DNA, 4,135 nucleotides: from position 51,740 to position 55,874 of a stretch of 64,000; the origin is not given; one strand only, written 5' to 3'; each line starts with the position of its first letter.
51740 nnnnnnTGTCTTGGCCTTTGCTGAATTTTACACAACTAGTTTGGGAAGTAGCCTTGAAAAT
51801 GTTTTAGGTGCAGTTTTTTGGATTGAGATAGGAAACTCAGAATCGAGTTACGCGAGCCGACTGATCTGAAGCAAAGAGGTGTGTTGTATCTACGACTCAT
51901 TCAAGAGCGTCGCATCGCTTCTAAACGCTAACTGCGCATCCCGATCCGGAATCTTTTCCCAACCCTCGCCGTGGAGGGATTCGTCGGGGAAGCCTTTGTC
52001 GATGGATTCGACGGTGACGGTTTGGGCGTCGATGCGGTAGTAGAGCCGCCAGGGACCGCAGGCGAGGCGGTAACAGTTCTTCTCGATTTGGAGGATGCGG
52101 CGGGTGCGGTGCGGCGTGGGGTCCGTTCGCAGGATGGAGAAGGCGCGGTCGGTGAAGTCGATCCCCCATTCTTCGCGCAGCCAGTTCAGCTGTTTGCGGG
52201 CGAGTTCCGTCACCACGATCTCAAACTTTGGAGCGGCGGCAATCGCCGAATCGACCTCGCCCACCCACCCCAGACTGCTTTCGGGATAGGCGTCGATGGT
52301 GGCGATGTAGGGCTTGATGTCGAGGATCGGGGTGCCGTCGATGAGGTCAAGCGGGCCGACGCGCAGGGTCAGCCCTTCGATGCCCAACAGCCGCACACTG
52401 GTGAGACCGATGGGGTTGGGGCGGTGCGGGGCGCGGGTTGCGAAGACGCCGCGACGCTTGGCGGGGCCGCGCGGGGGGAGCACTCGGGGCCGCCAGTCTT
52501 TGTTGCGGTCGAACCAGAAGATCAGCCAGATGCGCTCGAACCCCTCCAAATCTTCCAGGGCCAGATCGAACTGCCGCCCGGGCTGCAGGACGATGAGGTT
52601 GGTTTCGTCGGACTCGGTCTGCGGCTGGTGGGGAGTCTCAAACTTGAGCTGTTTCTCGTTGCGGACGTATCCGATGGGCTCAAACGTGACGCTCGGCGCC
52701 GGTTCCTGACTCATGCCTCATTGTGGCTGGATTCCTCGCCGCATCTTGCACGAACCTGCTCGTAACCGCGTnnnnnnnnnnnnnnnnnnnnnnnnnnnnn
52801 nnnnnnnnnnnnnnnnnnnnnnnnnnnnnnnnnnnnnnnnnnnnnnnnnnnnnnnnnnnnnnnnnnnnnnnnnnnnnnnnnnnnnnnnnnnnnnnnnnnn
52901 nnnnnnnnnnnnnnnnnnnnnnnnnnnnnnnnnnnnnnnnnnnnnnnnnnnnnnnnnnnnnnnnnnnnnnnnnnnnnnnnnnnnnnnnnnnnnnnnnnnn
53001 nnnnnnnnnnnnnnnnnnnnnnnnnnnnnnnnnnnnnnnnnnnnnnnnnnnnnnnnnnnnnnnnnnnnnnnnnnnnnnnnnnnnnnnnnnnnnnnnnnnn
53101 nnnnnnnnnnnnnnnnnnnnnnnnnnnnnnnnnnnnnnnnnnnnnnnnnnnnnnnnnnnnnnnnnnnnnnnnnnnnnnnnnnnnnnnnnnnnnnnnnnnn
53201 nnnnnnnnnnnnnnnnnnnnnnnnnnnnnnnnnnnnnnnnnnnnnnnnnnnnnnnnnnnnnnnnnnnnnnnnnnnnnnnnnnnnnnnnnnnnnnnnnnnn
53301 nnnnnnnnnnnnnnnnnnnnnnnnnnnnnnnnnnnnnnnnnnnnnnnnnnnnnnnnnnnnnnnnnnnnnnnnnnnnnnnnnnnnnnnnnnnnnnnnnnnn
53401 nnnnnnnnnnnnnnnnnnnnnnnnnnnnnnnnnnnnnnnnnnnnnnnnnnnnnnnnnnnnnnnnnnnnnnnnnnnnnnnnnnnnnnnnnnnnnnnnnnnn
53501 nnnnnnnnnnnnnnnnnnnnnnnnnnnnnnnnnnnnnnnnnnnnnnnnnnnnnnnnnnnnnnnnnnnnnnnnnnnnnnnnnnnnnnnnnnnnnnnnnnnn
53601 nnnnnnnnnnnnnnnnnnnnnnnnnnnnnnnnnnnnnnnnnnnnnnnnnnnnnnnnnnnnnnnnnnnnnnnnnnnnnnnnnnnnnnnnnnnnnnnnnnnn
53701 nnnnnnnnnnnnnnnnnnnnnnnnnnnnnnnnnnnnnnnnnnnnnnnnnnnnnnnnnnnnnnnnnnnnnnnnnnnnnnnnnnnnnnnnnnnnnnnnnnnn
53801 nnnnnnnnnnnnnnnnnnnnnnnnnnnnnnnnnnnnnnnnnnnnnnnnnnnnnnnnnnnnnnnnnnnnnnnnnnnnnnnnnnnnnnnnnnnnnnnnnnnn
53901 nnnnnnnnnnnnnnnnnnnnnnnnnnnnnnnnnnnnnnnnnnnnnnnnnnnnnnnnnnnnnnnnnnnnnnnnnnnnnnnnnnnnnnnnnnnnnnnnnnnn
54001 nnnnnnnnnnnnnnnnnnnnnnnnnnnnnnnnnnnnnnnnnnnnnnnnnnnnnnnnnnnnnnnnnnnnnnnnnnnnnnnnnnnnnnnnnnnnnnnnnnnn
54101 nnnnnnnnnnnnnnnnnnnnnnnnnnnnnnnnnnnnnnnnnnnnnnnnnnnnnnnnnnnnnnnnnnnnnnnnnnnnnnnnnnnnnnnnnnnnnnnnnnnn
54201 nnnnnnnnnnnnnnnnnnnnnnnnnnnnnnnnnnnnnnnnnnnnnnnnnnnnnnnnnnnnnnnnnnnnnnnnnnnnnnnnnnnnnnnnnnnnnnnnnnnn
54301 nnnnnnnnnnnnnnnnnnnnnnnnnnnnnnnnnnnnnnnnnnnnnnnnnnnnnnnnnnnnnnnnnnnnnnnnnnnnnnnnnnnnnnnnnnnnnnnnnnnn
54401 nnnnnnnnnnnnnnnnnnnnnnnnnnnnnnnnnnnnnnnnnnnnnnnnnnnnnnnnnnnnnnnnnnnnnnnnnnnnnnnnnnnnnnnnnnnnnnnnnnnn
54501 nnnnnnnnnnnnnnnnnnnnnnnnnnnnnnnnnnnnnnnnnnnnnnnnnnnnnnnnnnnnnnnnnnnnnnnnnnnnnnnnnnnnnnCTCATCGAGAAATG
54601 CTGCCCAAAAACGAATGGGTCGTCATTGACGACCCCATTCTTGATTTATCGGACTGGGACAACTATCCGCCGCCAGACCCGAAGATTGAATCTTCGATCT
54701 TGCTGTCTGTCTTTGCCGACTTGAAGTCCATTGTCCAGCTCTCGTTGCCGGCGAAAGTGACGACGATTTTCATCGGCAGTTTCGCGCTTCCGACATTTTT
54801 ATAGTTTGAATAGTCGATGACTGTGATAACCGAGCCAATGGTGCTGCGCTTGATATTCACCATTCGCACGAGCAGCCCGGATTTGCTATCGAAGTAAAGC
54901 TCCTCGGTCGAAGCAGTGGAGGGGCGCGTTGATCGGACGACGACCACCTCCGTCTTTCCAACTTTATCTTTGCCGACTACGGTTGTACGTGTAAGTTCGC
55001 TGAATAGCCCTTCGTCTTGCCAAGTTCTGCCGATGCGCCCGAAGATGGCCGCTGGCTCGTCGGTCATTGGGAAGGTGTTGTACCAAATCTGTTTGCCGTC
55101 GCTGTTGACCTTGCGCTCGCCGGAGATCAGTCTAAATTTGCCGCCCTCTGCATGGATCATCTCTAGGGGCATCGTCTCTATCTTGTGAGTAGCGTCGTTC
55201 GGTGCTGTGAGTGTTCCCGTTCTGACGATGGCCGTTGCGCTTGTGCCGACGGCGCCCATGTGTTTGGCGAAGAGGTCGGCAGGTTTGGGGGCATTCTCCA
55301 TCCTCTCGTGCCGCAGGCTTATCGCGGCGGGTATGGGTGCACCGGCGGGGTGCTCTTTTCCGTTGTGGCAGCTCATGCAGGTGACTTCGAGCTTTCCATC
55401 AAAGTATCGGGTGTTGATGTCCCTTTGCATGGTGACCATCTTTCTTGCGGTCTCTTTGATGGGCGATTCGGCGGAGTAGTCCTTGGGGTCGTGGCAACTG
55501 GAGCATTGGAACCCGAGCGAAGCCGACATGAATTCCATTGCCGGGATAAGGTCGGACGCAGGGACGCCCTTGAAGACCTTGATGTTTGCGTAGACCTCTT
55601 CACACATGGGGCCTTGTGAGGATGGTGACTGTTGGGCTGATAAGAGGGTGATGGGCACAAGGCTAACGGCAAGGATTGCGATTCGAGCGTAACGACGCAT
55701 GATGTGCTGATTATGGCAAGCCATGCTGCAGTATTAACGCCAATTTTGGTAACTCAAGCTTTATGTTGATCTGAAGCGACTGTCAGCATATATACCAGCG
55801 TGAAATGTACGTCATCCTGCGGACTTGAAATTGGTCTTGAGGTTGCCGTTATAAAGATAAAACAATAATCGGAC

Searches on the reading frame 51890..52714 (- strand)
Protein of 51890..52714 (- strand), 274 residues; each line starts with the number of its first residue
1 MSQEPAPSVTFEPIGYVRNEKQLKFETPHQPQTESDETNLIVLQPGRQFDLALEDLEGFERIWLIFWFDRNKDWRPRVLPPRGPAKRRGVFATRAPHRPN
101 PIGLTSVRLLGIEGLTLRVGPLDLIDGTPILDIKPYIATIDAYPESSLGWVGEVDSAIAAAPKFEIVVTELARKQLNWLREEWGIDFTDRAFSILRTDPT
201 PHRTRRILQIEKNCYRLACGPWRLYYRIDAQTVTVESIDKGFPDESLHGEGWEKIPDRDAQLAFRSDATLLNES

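Call 39: search_protein_families(library=pfam, proteins=[window:51890-52714:-], max_evalue=0.0001)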
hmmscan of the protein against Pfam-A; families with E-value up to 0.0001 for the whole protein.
window:51890-52714:- (274 aa): 1 family
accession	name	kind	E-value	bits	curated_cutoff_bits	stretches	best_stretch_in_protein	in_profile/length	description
PF01980.22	TrmO_N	-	4.3e-38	130.6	26.8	1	26-141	1-116/116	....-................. O N-terminal domain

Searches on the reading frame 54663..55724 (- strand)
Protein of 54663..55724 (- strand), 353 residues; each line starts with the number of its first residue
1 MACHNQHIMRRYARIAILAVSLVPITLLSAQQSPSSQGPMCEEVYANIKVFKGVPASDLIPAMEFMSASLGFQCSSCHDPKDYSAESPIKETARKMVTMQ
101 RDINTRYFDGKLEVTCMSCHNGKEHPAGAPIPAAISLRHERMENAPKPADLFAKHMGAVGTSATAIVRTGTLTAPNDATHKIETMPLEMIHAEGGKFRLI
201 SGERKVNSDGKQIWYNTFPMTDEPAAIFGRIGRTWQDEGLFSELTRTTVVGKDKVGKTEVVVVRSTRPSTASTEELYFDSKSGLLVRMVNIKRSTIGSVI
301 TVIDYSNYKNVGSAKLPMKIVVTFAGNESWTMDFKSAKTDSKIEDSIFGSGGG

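Call 39: search_protein_families(library=pfam, proteins=[window:54663-55724:-], max_evalue=0.0001)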
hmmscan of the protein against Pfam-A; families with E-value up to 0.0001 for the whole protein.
window:54663-55724:- (353 aa): 2 families
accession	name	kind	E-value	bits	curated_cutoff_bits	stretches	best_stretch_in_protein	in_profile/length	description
PF02276.23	CytoC_RC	-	5.6e-12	46.1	22.4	1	29-128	37-141/310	Photosynthetic reaction centre cytochrome C subunit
PF14522.11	Cytochrome_C7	-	8.2e-05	22.8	24.8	0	69-125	11-53/67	Cytochrome c7 and related cytochrome c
